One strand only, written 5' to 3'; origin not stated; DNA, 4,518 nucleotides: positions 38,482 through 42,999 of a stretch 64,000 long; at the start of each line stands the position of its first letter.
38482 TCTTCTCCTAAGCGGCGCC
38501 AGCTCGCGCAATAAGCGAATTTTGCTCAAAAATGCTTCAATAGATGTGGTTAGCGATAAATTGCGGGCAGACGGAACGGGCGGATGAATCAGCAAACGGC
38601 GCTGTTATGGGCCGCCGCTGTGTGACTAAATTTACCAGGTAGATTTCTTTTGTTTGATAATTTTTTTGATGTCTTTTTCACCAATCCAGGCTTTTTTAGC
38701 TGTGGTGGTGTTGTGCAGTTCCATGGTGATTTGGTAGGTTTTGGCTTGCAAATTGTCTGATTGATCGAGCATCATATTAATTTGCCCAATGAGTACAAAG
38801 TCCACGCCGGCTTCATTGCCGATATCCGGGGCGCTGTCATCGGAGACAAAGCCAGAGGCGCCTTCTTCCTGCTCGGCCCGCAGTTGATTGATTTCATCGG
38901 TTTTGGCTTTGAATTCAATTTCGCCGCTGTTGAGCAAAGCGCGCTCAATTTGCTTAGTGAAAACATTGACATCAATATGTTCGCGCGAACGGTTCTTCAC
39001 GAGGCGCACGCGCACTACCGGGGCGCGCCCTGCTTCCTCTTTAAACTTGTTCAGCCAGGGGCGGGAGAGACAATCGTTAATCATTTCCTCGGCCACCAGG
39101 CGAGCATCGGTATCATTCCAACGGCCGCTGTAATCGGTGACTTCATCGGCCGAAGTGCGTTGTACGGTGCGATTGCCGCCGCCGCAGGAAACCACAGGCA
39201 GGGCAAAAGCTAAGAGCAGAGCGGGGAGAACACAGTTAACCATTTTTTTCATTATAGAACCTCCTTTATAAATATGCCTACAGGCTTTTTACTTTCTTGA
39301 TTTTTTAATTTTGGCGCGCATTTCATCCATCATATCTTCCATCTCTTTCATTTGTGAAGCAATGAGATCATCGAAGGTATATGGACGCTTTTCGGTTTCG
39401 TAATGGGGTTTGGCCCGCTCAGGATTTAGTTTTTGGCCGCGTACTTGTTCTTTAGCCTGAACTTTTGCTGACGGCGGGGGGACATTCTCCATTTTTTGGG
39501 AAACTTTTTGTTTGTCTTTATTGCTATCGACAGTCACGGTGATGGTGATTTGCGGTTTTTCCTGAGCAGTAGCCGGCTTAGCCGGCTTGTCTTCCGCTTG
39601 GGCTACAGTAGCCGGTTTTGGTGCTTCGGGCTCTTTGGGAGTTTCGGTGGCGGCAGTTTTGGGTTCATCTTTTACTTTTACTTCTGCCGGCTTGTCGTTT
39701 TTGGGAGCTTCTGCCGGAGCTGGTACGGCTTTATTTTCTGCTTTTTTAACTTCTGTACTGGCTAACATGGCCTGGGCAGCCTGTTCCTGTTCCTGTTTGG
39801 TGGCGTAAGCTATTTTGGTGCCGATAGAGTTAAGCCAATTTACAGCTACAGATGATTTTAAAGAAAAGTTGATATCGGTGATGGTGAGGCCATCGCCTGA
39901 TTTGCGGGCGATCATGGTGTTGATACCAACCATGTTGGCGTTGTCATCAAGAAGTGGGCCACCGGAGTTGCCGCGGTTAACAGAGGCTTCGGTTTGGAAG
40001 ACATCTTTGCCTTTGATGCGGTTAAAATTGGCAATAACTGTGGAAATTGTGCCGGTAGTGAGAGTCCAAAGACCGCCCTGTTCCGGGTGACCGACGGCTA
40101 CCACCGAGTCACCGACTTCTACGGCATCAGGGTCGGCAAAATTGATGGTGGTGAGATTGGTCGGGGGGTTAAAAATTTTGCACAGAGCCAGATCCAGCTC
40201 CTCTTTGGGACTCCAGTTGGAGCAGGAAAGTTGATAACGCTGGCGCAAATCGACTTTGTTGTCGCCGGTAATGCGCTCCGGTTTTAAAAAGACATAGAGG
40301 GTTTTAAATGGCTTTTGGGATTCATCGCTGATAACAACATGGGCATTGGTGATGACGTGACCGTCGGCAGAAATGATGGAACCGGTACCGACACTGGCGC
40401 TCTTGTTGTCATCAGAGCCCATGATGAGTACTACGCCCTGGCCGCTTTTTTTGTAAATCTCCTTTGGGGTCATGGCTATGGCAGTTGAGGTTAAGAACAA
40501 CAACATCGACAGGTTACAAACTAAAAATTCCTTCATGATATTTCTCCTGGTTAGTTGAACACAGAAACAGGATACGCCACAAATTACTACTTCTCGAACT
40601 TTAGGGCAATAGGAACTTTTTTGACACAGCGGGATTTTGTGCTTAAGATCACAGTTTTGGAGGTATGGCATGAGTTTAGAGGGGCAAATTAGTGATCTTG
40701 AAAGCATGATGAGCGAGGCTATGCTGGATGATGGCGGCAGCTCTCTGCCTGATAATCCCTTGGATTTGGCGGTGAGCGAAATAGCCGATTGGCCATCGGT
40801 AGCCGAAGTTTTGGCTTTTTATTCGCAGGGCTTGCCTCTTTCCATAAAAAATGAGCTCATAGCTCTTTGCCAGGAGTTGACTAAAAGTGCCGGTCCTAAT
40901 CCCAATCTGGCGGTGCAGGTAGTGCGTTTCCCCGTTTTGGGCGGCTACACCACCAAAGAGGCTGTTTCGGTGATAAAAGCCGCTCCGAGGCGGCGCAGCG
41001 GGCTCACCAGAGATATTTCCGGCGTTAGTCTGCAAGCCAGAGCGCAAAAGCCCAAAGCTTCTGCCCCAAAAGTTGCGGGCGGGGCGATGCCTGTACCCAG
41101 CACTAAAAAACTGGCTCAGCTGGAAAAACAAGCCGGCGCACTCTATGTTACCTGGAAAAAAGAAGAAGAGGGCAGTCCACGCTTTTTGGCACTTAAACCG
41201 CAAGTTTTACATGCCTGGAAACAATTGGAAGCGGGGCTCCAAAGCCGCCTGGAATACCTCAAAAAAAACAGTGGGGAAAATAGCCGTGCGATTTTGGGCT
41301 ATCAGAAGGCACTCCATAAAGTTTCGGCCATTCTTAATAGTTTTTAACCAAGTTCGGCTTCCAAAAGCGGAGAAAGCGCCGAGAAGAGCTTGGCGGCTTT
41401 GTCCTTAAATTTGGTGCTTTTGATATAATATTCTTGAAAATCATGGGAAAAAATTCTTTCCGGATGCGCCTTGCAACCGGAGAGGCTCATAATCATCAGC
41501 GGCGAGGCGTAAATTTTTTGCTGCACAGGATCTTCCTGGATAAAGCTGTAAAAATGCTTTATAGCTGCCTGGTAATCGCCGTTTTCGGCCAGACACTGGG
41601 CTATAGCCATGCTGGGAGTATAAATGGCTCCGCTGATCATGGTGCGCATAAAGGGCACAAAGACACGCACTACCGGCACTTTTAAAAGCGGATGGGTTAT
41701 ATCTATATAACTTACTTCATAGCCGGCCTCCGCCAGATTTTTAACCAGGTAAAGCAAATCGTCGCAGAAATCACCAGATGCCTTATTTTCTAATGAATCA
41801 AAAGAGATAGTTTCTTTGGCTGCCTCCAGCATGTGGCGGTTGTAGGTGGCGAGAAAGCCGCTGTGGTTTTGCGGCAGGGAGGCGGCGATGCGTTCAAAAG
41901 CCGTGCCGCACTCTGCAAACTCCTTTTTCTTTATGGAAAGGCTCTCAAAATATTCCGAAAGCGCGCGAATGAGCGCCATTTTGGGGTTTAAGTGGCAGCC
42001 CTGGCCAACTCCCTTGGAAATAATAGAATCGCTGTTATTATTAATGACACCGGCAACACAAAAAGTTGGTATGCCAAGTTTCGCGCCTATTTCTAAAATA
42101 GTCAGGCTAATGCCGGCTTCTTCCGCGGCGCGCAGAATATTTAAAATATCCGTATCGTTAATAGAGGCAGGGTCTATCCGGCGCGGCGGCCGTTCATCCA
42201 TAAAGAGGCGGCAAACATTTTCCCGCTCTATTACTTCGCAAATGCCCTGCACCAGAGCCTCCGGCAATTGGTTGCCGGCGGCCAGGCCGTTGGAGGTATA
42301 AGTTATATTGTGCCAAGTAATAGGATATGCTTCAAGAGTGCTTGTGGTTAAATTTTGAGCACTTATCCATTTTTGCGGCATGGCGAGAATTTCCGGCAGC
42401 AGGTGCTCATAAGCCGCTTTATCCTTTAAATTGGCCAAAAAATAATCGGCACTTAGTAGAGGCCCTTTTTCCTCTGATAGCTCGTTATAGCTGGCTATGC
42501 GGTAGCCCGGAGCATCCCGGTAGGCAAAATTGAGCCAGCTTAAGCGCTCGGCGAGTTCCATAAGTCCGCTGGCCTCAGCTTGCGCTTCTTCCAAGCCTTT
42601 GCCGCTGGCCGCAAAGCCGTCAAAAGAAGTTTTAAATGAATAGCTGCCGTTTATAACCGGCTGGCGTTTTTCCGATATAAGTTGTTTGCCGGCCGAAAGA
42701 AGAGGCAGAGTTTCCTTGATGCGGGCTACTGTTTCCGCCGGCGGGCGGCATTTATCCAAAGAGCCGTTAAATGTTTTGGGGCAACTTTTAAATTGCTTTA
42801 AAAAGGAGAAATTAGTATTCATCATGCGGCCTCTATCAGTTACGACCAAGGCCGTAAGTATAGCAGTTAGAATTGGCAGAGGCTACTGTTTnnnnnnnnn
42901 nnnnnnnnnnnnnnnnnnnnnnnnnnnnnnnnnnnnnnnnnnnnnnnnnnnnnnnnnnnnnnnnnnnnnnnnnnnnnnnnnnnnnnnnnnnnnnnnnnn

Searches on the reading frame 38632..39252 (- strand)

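Call 21: search_protein_families(library=pfam, proteins=[window:38632-39252:-], max_evalue=0.00001)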
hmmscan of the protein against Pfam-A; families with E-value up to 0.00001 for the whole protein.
window:38632-39252:- (206 aa): 1 family
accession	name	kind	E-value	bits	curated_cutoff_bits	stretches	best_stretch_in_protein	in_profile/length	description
PF13036.11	LpoB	-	5.4e-32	111.2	22.3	1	49-195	1-147/147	Peptidoglycan-synthase activator LpoB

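Call 73: search_protein_families(library=ncbifam, proteins=[window:38632-39252:-], max_evalue=0.001)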
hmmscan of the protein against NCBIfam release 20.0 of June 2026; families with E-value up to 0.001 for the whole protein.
window:38632-39252:- (206 aa): 1 family
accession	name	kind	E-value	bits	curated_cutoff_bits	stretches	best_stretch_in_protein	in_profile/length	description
TIGR02722.1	lp_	equivalog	7.7e-25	88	110.55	1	11-197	5-189/189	penicillin-binding protein activator LpoB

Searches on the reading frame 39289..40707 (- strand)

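Call 21: search_protein_families(library=pfam, proteins=[window:39289-40707:-], max_evalue=0.00001)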
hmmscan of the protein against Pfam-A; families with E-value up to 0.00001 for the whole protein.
window:39289-40707:- (472 aa): 2 families
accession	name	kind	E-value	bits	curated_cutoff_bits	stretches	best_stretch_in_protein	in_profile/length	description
PF13365.12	Trypsin_2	-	5.8e-25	89.2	27.6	1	107-262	1-144/144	Trypsin-like peptidase domain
PF00089.32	Trypsin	-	4.7e-18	66.2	20.6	1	99-291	18-219/220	Trypsin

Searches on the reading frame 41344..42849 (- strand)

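Call 21: search_protein_families(library=pfam, proteins=[window:41344-42849:-], max_evalue=0.00001)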
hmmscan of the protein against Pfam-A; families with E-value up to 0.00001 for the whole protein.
window:41344-42849:- (501 aa): 1 family
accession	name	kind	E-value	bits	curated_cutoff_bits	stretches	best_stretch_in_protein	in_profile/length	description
PF02624.21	YcaO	-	8.4e-57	193.4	25.7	1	82-401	1-324/325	YcaO cyclodehydratase, ATP-ad Mg2+-binding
